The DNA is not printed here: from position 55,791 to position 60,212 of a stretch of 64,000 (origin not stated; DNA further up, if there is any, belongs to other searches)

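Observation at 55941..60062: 7TM-RGS receptor-like protein with an unusually large Cys-rich ectodomain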

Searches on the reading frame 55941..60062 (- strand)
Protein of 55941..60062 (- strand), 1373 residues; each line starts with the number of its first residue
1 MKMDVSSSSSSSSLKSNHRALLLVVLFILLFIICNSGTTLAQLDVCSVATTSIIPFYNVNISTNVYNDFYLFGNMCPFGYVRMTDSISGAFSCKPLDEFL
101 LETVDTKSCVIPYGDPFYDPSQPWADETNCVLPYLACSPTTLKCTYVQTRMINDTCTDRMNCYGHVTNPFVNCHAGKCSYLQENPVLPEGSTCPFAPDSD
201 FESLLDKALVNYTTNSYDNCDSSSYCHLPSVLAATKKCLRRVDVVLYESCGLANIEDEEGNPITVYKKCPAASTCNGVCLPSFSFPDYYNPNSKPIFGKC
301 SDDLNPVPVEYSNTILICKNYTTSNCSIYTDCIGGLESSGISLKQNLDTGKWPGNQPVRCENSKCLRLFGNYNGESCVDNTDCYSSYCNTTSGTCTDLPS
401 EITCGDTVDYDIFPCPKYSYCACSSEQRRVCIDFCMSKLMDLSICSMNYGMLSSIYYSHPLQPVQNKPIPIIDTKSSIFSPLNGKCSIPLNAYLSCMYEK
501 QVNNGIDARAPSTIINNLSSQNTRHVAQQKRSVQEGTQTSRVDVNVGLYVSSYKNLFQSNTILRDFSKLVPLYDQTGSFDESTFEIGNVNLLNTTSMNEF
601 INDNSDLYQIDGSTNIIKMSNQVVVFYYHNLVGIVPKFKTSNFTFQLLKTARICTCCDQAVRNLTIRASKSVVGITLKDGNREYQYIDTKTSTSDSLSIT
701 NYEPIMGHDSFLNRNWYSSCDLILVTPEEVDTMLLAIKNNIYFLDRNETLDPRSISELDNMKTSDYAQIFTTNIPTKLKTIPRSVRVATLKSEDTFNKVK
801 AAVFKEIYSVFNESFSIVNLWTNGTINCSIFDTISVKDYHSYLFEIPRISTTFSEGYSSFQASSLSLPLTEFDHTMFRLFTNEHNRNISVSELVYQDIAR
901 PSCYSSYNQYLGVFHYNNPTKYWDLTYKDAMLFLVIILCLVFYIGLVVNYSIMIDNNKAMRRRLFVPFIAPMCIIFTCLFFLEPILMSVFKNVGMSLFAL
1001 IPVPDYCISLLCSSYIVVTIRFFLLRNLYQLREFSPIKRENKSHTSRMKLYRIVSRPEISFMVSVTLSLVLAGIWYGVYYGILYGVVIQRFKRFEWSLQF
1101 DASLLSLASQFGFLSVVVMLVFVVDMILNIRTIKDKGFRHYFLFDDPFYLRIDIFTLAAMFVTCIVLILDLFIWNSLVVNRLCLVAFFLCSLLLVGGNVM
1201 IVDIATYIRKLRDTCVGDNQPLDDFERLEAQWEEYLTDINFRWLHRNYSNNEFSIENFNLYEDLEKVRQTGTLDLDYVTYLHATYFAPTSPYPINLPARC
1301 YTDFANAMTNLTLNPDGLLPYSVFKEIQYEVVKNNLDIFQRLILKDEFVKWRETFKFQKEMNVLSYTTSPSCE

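Call 3: search_protein_families(library=pfam, proteins=[window:55941-60062:-], max_evalue=1)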
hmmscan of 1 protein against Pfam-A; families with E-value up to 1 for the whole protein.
window:55941-60062:- (1373 aa): 1 family
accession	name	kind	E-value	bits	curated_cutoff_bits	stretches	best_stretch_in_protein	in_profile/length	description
PF00615.24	RGS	-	0.0013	19.6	23.9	1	1241-1333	11-98/117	Regulator of G protein signaling domain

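Call 4: search_solved_structures(query=window:55941-60062:-, max_evalue=1, show_alignments=2)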
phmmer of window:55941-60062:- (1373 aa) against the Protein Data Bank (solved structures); distinct sequences matched with E-value up to 1: 0.

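Call 5: find_homologous_proteins(query=window:55941-60062:-, max_evalue=0.001)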
Query window:55941-60062:- (1373 aa): 1 proteins with E <= 0.001 among 4750 candidates.
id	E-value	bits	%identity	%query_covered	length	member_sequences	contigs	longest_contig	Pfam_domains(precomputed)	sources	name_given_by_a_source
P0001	0.0e+0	3171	100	100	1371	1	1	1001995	-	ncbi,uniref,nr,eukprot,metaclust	ncbi:hypothetical protein NAEGRDRAFT_77883 [Naegleria gruberi]|uniref:RGS domain-containing protein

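Call 29: search_protein_representatives(protein=window:55944-59543:-)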
Query: 1200 residues. Proteins with E-value up to 0.001 (for the whole library): 116; up to 1e-10: 47; up to 1e-30: 10. The best 116 are listed.
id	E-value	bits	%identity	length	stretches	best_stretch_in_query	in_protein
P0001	0.0e+00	2770.5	100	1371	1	1-1200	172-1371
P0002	2.0e-212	724.7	38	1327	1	3-1190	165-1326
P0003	5.3e-165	567.6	36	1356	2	426-1192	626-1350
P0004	1.1e-143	497.0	36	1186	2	423-1087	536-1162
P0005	1.1e-118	414.2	43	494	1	720-1192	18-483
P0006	8.7e-97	341.7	34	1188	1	510-1187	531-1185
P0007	1.2e-90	321.3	34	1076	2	391-963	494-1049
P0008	3.4e-58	213.9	30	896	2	721-1189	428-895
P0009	5.0e-58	213.3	28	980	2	725-1189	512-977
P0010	2.9e-53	197.6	31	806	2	698-1185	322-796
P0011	9.6e-25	103.1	26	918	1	703-1135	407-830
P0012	3.9e-24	101.0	28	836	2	691-1133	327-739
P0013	6.6e-23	97.0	28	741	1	751-1189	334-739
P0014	1.2e-22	96.2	27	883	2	694-1133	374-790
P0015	2.7e-20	88.3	28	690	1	747-1187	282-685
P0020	1.2e-19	86.2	30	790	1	752-1187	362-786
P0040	2.5e-12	62.0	32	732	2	1008-1189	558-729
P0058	3.0e-09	51.7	24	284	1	925-1184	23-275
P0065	1.0e-07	46.6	21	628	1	736-1189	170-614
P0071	3.7e-07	44.8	23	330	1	892-1187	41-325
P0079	2.9e-06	41.9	24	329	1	939-1194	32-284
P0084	8.0e-06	40.4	26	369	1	833-1178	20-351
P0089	1.9e-05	39.2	24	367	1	938-1191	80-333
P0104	9.5e-05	36.8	29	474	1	184-356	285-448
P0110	3.8e-04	34.9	37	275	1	183-338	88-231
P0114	6.2e-04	34.1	33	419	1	186-324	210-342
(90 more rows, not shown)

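Call 35: list_cluster_members(proteins=[P0002, P0003, P0004, P0005, P0006, P0007, P0008, P0009, P0010, P0104])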
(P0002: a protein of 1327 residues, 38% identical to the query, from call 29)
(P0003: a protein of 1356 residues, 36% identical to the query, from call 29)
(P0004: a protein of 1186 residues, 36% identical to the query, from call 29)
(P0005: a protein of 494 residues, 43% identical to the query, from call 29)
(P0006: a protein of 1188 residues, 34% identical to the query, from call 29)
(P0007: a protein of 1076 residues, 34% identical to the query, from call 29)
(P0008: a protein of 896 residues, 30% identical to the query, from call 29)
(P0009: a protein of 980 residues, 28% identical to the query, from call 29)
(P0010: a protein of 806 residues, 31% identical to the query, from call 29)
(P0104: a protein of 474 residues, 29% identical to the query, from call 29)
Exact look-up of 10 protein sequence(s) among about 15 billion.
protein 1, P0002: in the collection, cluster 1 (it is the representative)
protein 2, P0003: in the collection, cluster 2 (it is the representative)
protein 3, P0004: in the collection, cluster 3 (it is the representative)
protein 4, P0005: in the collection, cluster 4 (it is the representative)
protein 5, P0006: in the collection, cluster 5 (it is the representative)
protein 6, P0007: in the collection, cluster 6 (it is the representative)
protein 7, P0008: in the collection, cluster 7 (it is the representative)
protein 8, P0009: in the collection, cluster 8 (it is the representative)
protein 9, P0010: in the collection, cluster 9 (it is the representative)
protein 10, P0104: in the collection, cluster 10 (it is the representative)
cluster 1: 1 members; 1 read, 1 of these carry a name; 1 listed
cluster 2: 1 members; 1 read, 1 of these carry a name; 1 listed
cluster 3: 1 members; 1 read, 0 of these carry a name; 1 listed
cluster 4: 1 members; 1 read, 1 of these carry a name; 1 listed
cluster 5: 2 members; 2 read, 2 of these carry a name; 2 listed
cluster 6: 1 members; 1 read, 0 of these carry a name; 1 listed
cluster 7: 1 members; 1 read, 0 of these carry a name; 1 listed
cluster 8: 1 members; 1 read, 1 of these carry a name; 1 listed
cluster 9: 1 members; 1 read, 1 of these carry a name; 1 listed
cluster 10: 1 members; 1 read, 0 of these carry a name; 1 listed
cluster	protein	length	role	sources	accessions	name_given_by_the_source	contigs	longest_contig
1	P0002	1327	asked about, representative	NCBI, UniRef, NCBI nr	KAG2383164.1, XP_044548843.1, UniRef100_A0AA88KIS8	hypothetical protein C9374_004501 [Naegleria lovaniensis] | RGS domain-containing protein n=1 Tax=Naegleria lovaniensis TaxID=51637 ... | uncharacterized protein C9374_004501 [Naegleria lovaniensis]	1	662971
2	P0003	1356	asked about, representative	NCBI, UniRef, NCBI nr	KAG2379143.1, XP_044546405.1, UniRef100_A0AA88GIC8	hypothetical protein C9374_007781 [Naegleria lovaniensis] | Uncharacterized protein n=1 Tax=Naegleria lovaniensis TaxID=51637 RepID=A0AA88GIC8_NAELO | uncharacterized protein C9374_007781 [Naegleria lovaniensis]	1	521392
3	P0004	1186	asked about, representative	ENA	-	-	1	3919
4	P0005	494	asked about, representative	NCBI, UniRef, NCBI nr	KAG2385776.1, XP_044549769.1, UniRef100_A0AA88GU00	hypothetical protein C9374_002925 [Naegleria lovaniensis] | Uncharacterized protein n=1 Tax=Naegleria lovaniensis TaxID=51637 RepID=A0AA88GU00_NAELO | uncharacterized protein C9374_002925 [Naegleria lovaniensis]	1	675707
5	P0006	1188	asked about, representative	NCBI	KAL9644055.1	hypothetical protein ABK040_005523 [Willaertia magna]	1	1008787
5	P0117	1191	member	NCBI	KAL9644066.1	hypothetical protein ABK040_005533 [Willaertia magna]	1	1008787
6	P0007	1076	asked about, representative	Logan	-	-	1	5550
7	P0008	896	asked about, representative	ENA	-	-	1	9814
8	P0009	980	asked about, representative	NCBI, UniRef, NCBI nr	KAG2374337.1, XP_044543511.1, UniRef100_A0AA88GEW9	hypothetical protein C9374_010907 [Naegleria lovaniensis] | RGS domain-containing protein n=1 Tax=Naegleria lovaniensis TaxID=51637 ... | uncharacterized protein C9374_010907 [Naegleria lovaniensis]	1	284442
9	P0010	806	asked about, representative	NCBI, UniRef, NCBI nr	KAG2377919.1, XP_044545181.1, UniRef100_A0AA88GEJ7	hypothetical protein C9374_009004 [Naegleria lovaniensis] | RGS domain-containing protein n=1 Tax=Naegleria lovaniensis TaxID=51637 ... | uncharacterized protein C9374_009004 [Naegleria lovaniensis]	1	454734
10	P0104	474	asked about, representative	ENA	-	-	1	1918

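Call 37: find_homologous_proteins(query=A2, max_evalue=0.001)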
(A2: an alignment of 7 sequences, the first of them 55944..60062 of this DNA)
Query A2 (7 sequences) (1373 aa, profile of the alignment): 1 proteins with E <= 0.001 among 8000 candidates.
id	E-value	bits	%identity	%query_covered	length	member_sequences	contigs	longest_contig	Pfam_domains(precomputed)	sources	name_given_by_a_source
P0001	0.0e+0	1818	100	100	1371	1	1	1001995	-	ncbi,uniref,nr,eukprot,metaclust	ncbi:hypothetical protein NAEGRDRAFT_77883 [Naegleria gruberi]|uniref:RGS domain-containing protein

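Call 41: search_protein_families(library=pfam, alignment_id=A2, max_evalue=0.1)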
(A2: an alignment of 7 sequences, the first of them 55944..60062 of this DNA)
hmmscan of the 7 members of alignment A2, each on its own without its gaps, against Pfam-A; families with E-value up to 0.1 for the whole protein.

A. member 1, window:55944-60062:- (1373 aa): 1 family
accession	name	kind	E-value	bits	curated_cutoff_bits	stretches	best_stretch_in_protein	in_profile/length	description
PF00615.24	RGS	-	0.0013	19.6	23.9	1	1241-1333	11-98/117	Regulator of G protein signaling domain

B. families by the number of members that match (of 7 scanned): 1 family
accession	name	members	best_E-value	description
PF00615.24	RGS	3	1.2e-05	Regulator of G protein signaling domain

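Call 65: list_cluster_members(proteins=[P0011, P0013, P0020, P0040, P0058, P0065, P0071, P0079, P0084, P0089])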
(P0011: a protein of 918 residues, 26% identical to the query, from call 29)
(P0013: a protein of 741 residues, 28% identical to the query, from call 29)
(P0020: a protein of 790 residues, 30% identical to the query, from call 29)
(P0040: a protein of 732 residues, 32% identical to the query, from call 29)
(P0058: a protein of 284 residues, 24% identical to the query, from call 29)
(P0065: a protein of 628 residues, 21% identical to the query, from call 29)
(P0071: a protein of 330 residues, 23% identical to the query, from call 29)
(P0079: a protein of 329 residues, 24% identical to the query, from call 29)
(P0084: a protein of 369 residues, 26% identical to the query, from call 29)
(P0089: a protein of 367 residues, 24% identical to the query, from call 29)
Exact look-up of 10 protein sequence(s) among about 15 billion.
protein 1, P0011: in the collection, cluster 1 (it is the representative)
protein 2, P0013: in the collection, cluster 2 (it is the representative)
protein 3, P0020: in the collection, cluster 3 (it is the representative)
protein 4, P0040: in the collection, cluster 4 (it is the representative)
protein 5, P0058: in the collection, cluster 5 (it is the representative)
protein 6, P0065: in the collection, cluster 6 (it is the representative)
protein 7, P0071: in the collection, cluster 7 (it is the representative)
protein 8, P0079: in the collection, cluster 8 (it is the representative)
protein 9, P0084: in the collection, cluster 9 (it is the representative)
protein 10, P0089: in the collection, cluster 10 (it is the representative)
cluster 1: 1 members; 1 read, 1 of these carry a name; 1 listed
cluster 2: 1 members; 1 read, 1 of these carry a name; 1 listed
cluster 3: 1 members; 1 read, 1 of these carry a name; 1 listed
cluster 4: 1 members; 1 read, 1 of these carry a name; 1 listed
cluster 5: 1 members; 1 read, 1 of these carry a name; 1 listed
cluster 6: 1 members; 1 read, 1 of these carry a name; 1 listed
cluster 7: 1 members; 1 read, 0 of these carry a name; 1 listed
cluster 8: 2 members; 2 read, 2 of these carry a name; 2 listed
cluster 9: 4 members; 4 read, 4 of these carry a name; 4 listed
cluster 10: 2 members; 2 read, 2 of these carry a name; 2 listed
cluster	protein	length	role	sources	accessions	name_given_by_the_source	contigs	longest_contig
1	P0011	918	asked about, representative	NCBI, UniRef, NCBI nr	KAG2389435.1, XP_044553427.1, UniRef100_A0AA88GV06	hypothetical protein C9374_013995 [Naegleria lovaniensis] | RGS domain-containing protein n=1 Tax=Naegleria lovaniensis TaxID=51637 ... | uncharacterized protein C9374_013995 [Naegleria lovaniensis]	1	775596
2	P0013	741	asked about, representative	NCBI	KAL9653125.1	hypothetical protein ABK040_006342 [Willaertia magna]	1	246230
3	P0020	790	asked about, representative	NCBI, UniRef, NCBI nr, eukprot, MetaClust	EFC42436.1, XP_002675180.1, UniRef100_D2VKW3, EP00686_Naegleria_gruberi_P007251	predicted protein [Naegleria gruberi] | Predicted protein n=1 Tax=Naegleria gruberi TaxID=5762 RepID=D2VKW3_NAEGR | uncharacterized protein NAEGRDRAFT_69573 [Naegleria gruberi]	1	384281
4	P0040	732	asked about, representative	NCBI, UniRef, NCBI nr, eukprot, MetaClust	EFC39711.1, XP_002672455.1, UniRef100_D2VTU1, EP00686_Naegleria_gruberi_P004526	predicted protein [Naegleria gruberi] | Predicted protein n=1 Tax=Naegleria gruberi TaxID=5762 RepID=D2VTU1_NAEGR | uncharacterized protein NAEGRDRAFT_52199 [Naegleria gruberi]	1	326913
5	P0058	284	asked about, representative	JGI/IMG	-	hypothetical protein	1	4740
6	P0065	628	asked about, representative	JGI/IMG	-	hypothetical protein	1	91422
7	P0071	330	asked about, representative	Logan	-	-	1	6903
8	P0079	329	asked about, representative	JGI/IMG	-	hypothetical protein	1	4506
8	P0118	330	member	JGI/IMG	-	hypothetical protein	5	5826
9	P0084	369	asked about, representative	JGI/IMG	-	hypothetical protein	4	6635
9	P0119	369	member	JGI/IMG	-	hypothetical protein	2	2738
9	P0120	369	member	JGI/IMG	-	hypothetical protein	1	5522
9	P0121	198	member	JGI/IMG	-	hypothetical protein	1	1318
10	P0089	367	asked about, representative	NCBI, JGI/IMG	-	hypothetical protein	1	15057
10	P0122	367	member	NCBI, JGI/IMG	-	hypothetical protein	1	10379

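Call 81: find_encoding_contigs(protein=P0001, flank=6000, max_places=2)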
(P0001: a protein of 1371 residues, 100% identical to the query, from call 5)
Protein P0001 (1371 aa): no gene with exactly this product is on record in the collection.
